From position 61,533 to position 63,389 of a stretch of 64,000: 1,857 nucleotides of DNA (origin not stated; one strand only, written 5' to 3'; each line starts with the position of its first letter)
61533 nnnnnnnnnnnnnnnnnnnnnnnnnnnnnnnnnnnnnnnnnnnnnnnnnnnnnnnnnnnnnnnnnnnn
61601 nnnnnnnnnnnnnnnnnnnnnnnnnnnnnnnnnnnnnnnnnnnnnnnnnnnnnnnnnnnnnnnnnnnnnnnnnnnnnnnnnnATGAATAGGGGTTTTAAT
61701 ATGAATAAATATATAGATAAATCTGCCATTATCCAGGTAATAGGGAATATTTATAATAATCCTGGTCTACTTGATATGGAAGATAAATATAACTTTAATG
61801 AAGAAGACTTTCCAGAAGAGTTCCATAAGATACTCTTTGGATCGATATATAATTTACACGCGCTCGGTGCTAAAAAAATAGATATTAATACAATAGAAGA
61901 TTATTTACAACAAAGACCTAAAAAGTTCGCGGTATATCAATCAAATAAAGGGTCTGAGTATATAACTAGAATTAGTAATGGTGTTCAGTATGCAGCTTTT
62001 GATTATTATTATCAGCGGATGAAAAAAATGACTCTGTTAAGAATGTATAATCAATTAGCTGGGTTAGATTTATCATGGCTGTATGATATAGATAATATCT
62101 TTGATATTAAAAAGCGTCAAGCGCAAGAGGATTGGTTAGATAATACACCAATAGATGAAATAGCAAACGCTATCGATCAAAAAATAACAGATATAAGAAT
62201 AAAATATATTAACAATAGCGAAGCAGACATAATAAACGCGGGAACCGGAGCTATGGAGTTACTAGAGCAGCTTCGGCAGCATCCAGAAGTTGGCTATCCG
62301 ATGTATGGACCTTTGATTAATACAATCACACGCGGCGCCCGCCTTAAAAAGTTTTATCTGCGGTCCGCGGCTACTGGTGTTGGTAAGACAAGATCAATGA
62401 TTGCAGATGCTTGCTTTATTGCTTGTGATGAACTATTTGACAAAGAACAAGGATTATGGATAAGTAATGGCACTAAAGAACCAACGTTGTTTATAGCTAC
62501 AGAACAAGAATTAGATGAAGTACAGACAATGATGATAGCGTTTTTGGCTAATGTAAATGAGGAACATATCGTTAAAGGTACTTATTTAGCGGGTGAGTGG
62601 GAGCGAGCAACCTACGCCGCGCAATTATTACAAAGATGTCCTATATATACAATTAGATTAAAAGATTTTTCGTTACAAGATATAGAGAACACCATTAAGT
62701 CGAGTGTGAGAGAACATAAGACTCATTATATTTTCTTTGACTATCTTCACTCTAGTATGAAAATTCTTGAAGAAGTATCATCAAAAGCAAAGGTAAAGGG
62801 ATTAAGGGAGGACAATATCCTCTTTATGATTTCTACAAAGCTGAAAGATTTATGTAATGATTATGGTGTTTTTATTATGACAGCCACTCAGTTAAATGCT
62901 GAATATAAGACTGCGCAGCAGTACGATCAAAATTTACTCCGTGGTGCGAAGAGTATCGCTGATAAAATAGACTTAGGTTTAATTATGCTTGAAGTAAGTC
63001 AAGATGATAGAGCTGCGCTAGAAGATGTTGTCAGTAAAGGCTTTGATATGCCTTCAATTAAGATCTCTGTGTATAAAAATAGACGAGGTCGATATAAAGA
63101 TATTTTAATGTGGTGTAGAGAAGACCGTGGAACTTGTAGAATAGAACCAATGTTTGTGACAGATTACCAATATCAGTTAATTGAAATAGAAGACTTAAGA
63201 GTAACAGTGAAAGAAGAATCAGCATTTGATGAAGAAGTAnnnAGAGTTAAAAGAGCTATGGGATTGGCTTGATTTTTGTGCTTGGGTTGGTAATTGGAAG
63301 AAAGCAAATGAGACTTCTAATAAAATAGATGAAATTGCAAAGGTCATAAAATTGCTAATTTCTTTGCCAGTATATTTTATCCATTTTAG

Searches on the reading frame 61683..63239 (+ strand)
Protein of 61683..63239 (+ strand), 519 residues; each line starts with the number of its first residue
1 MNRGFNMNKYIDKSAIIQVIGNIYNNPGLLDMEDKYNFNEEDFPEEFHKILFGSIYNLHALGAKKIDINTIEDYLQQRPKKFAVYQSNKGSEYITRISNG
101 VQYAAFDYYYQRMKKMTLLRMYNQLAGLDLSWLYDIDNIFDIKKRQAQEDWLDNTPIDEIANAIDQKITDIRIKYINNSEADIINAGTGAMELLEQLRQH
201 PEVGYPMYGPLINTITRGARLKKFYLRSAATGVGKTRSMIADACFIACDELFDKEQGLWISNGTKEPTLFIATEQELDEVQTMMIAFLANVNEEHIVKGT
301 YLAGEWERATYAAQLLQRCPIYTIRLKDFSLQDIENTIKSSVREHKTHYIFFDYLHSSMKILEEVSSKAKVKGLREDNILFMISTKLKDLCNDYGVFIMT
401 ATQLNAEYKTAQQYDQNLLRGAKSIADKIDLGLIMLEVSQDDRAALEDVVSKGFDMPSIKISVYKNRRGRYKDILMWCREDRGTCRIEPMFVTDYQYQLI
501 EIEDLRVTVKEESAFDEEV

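Call 24: search_protein_families(library=pfam, proteins=[window:61683-63239:+], max_evalue=0.001)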
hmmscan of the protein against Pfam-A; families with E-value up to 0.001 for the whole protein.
window:61683-63239:+ (519 aa): 2 families
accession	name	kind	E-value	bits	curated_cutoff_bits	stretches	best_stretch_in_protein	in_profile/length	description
PF03796.21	DnaB_C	-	2.8e-15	56.8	27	1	213-476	10-244/255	DnaB-like helicase C terminal domain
PF00772.26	DnaB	-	2.8e-06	27.8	23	1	19-110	12-98/103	DnaB-like helicase N terminal domain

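Call 53: search_dna_similar(query=window:61683-63239:+, collection=phages, mode=protein, max_evalue=1e-10, max_rows=15)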
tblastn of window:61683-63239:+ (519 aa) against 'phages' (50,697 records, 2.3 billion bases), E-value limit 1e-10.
Records with a match: 121; places in all: 122; records where one place covers at least 80% of the query: 114.
Best place of each record, by identity: <60% 121.
By first word of the organism name: Staphylococcus 45; Bacillus 24; Enterococcus 19; Lactobacillus 18; Enterocloster 6; Mammaliicoccus 4; Geobacillus 1; Arcanobacterium 1; Leuconostoc 1; Lactiplantibacillus 1; and 1 more.
By host as written in the record: Staphylococcus sp. 17; Bacillus subtilis BEST7003 9; Lactobacillus plantarum 8; Bacillus subtilis 7; - 6; Bacillus subtilis subsp. subtilis str. 168 5; Enterococcus faecium 5; Enterococcus faecalis ATCC 700802 / V583 4; and 42 more.
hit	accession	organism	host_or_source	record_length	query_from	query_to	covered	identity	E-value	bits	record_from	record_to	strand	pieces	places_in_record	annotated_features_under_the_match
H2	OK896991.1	Geobacillus phage GR1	Geobacillus stearothermophilus ATCC ...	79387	5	500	96%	38.9%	1e-95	324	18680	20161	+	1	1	helicase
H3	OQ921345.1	Bacillus phage SPbetaL5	Bacillus subtilis BEST7003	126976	12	507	96%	38.7%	5e-110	365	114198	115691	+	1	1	hypothetical protein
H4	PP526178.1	Bacillus phage phi3T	Bacillus subtilis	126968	12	507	96%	38.7%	5e-110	365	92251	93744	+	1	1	record has no annotation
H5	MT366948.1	Bacillus phage Hyb3phi3Ts-SPbeta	Bacillus subtilis subsp. subtilis str. ...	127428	12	507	96%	38.7%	5e-110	365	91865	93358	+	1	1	DNA helicase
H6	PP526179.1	Bacillus phage phi3T-SPBeta hybrid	Bacillus subtilis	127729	12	507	96%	38.7%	5e-110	365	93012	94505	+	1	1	record has no annotation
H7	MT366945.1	Bacillus phage phi3Ts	Bacillus subtilis subsp. subtilis str. ...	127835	12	507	96%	38.7%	5e-110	365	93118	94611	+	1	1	DNA helicase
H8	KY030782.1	Bacillus phage phi3T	Bacillus subtilis str. 168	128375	12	507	96%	38.7%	5e-110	365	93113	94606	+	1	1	replicative DNA helicase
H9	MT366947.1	Bacillus phage Hyb2phi3Ts-SPbeta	Bacillus subtilis subsp. subtilis str. ...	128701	12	507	96%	38.7%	5e-110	365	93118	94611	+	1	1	DNA helicase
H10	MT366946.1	Bacillus phage Hyb1phi3Ts-SPbeta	Bacillus subtilis subsp. subtilis str. ...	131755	12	507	96%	38.7%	5e-110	365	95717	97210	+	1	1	DNA helicase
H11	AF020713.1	Bacillus phage SPBc2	-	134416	12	507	96%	38.7%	5e-110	365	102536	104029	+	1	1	yorI: putative replicative DNA helicase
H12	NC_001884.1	Bacillus phage SPBc2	Bacillus subtilis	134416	12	507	96%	38.7%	5e-110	365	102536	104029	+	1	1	yorI: replicative DNA helicase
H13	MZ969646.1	Bacillus phage BUCT082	Bacillus subtilis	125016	12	507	96%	38.7%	7e-110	365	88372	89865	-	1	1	hypothetical protein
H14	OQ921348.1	Bacillus phage SPbetaL8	Bacillus subtilis BEST7003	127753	12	507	96%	38.7%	7e-110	365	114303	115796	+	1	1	hypothetical protein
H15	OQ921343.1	Bacillus phage SPbetaL3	Bacillus subtilis BEST7003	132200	12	507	96%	38.7%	9e-110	364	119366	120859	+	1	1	hypothetical protein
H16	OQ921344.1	Bacillus phage SPbetaL4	Bacillus subtilis BEST7003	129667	12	507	96%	38.7%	2e-109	363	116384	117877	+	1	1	hypothetical protein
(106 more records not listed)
